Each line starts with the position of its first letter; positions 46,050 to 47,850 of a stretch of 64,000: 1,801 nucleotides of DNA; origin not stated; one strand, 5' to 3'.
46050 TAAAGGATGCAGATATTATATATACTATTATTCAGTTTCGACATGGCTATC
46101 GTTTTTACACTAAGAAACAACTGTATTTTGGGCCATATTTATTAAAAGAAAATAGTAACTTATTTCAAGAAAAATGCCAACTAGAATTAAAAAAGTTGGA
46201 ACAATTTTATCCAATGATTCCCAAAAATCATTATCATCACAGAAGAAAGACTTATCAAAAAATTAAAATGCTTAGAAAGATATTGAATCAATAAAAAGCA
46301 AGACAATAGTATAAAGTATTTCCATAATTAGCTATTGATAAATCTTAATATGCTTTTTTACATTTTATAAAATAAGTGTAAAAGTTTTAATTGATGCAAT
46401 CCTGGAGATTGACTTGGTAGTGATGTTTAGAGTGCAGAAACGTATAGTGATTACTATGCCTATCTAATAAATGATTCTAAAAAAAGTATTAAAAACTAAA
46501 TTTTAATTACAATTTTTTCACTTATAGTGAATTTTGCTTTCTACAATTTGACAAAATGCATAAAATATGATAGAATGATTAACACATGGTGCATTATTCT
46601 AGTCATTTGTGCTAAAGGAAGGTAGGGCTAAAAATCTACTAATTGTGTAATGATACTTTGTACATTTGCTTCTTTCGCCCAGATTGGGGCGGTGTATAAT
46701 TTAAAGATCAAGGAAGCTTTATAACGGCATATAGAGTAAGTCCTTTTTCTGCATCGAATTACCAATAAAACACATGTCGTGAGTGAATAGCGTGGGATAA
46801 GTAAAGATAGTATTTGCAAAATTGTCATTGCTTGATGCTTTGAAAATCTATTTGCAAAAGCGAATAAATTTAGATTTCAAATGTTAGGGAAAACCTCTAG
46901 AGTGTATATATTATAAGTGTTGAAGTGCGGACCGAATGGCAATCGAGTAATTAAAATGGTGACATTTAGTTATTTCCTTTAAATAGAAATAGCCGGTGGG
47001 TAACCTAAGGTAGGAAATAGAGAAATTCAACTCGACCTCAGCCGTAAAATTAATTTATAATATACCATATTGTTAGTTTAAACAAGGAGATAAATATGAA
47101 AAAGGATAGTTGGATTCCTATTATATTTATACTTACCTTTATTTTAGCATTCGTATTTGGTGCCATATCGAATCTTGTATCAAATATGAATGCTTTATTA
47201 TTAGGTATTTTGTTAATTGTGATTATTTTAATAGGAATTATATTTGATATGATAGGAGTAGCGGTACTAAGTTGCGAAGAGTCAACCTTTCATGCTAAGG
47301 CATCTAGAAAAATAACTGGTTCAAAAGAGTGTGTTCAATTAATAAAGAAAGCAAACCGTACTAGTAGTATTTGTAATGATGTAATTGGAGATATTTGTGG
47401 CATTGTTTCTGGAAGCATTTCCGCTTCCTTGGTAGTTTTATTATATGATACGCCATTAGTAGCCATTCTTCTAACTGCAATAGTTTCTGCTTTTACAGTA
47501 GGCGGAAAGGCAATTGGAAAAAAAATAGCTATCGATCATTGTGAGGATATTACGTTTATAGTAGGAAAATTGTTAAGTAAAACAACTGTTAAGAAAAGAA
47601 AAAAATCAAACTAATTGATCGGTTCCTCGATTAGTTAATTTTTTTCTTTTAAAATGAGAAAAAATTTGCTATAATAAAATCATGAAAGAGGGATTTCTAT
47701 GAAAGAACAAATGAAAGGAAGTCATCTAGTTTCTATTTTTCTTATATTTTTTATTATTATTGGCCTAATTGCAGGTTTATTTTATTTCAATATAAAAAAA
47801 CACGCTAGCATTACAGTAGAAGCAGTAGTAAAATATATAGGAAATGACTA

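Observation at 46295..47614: Large promoter-driven, helix-rich non-coding region fused to a stand-alone DUF21-like 4-TM protein: OLE/OapA-like ribonucleoprotein locus or a new large leader RNA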

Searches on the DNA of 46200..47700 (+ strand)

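Call 4: search_rna_families(source=window, start=46200, end=47700, threshold=evalue, max_evalue=1, show_alignments=2)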
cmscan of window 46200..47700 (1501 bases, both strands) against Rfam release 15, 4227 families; matches with E-value up to 1: 1.
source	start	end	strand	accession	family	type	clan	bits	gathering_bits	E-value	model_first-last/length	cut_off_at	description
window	46570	47084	+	RF01071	OLE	Gene;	-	209.8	50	3.2e-59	1-616/616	no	Ornate Large Extremophilic RNA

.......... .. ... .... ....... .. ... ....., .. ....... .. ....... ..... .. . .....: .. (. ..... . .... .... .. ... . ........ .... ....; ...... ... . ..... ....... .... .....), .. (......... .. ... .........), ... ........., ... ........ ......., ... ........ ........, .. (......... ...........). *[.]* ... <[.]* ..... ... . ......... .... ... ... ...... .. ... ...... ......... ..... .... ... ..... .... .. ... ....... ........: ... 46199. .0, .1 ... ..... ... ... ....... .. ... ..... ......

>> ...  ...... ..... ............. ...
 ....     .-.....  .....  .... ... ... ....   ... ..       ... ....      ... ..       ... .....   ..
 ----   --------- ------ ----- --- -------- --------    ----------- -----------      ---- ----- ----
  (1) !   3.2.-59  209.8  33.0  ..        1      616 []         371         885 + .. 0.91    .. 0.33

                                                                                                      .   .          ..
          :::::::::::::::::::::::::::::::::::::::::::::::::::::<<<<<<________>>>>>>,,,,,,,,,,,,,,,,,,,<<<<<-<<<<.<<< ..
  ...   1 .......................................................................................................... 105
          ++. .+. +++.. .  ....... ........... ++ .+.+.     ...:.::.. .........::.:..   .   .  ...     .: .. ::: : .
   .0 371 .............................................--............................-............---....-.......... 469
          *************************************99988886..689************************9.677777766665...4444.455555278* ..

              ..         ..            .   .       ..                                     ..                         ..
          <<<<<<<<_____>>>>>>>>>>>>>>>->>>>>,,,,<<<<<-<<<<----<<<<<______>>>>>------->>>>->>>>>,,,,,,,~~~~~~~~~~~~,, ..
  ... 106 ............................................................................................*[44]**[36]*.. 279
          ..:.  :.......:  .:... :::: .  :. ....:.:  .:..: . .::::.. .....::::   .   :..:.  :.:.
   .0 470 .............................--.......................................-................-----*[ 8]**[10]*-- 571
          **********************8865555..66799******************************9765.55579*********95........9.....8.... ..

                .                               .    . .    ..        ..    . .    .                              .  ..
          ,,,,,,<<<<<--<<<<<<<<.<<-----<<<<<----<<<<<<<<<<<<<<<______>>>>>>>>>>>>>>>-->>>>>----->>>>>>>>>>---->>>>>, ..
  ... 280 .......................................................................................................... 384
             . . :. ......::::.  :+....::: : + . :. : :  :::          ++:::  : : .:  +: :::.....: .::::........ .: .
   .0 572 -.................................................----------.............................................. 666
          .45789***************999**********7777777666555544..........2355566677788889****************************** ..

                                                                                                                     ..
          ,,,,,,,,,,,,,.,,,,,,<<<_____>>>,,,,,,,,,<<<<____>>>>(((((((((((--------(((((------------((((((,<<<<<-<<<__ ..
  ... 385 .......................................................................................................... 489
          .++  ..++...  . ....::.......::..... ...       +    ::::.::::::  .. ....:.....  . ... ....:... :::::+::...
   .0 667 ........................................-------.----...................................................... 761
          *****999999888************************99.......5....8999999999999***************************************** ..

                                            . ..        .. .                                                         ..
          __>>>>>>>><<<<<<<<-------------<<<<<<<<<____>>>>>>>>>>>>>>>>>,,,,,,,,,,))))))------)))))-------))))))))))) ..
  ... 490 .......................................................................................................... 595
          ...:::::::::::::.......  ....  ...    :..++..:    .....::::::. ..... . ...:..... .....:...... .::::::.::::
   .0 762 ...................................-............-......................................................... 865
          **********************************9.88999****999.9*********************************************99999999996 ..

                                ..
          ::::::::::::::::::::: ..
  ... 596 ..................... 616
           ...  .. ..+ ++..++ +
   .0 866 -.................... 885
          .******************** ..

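Call 17: search_rna_families(sources=[L001, L002, L003, L004, L005, L006, L007, L008, L009, L010, L011, L012, L013, L014, L015, L016, L017], threshold=gathering)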
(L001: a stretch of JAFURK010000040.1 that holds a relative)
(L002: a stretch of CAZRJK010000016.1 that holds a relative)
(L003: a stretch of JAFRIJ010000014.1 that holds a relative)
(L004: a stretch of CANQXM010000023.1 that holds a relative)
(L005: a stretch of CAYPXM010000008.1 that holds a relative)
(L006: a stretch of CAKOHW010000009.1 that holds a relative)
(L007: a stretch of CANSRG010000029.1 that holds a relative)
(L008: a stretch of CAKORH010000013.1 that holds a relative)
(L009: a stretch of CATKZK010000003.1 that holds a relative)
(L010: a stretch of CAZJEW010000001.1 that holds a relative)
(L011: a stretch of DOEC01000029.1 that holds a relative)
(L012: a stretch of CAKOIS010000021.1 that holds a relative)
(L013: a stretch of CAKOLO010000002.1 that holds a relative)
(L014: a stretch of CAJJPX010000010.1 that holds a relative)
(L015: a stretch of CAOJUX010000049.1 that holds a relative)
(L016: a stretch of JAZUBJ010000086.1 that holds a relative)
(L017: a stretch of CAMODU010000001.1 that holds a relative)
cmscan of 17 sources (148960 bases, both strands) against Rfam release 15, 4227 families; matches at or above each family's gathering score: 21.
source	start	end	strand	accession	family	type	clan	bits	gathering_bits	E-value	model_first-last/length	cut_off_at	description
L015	2518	3021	+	RF01071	OLE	Gene;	-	252.5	50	6.8e-70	1-616/616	no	Ornate Large Extremophilic RNA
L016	4507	4988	+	RF01071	OLE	Gene;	-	238.8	50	8e-66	1-616/616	no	Ornate Large Extremophilic RNA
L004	1087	1589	+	RF01071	OLE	Gene;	-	237.9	50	1.5e-65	1-616/616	no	Ornate Large Extremophilic RNA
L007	94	574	+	RF01071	OLE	Gene;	-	227.3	50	2e-62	1-616/616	no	Ornate Large Extremophilic RNA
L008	4503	4983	+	RF01071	OLE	Gene;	-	224.5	50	1.4e-61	1-616/616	no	Ornate Large Extremophilic RNA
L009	468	963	+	RF01071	OLE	Gene;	-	223.3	50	3.1e-61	1-616/616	no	Ornate Large Extremophilic RNA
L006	4503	4983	+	RF01071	OLE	Gene;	-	222.8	50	4.3e-61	1-616/616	no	Ornate Large Extremophilic RNA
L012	1475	1954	+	RF01071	OLE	Gene;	-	215.2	50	7.9e-59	1-616/616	no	Ornate Large Extremophilic RNA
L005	4510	4987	+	RF01071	OLE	Gene;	-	213.4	50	2.7e-58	1-616/616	no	Ornate Large Extremophilic RNA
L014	4506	4987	+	RF01071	OLE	Gene;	-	212.3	50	5.8e-58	1-616/616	no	Ornate Large Extremophilic RNA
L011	4508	4985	+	RF01071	OLE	Gene;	-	209.1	50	5e-57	1-616/616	no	Ornate Large Extremophilic RNA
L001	4478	4990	+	RF01071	OLE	Gene;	-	209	50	5.6e-57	1-616/616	no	Ornate Large Extremophilic RNA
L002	4512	4989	+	RF01071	OLE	Gene;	-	208.7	50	6.8e-57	1-616/616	no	Ornate Large Extremophilic RNA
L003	4510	4989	+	RF01071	OLE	Gene;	-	208.7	50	6.9e-57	1-616/616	no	Ornate Large Extremophilic RNA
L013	4501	4982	+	RF01071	OLE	Gene;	-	207.3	50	1.8e-56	1-616/616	no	Ornate Large Extremophilic RNA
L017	951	1432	+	RF01071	OLE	Gene;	-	204.3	50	1.4e-55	1-616/616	no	Ornate Large Extremophilic RNA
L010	1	395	+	RF01071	OLE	Gene;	-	157.8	50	8.8e-42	86-616/616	5'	Ornate Large Extremophilic RNA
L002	4347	4420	+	RF00005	tRNA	Gene; tRNA;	CL00001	64.7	29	2.1e-11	1-71/71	no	tRNA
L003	4344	4417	+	RF00005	tRNA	Gene; tRNA;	CL00001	64.7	29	2.1e-11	1-71/71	no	tRNA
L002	362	435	+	RF00005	tRNA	Gene; tRNA;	CL00001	61.3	29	1.8e-10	1-71/71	no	tRNA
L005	5563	5594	+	RF03156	L31-Firmicutes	Cis-reg; leader;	CL00118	36.1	33.3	0.0018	1-32/32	no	L31-Firmicutes ribosomal protein leader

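Call 51: search_rna_families(source=L064, start=4150, end=5050, threshold=gathering, show_alignments=1)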
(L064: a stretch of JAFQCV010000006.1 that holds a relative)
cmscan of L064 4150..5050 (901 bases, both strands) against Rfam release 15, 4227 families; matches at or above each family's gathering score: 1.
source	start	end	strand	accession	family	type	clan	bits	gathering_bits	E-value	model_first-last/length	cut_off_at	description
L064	4309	4951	+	RF01071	OLE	Gene;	-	443.1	50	1.1e-128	1-616/616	no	Ornate Large Extremophilic RNA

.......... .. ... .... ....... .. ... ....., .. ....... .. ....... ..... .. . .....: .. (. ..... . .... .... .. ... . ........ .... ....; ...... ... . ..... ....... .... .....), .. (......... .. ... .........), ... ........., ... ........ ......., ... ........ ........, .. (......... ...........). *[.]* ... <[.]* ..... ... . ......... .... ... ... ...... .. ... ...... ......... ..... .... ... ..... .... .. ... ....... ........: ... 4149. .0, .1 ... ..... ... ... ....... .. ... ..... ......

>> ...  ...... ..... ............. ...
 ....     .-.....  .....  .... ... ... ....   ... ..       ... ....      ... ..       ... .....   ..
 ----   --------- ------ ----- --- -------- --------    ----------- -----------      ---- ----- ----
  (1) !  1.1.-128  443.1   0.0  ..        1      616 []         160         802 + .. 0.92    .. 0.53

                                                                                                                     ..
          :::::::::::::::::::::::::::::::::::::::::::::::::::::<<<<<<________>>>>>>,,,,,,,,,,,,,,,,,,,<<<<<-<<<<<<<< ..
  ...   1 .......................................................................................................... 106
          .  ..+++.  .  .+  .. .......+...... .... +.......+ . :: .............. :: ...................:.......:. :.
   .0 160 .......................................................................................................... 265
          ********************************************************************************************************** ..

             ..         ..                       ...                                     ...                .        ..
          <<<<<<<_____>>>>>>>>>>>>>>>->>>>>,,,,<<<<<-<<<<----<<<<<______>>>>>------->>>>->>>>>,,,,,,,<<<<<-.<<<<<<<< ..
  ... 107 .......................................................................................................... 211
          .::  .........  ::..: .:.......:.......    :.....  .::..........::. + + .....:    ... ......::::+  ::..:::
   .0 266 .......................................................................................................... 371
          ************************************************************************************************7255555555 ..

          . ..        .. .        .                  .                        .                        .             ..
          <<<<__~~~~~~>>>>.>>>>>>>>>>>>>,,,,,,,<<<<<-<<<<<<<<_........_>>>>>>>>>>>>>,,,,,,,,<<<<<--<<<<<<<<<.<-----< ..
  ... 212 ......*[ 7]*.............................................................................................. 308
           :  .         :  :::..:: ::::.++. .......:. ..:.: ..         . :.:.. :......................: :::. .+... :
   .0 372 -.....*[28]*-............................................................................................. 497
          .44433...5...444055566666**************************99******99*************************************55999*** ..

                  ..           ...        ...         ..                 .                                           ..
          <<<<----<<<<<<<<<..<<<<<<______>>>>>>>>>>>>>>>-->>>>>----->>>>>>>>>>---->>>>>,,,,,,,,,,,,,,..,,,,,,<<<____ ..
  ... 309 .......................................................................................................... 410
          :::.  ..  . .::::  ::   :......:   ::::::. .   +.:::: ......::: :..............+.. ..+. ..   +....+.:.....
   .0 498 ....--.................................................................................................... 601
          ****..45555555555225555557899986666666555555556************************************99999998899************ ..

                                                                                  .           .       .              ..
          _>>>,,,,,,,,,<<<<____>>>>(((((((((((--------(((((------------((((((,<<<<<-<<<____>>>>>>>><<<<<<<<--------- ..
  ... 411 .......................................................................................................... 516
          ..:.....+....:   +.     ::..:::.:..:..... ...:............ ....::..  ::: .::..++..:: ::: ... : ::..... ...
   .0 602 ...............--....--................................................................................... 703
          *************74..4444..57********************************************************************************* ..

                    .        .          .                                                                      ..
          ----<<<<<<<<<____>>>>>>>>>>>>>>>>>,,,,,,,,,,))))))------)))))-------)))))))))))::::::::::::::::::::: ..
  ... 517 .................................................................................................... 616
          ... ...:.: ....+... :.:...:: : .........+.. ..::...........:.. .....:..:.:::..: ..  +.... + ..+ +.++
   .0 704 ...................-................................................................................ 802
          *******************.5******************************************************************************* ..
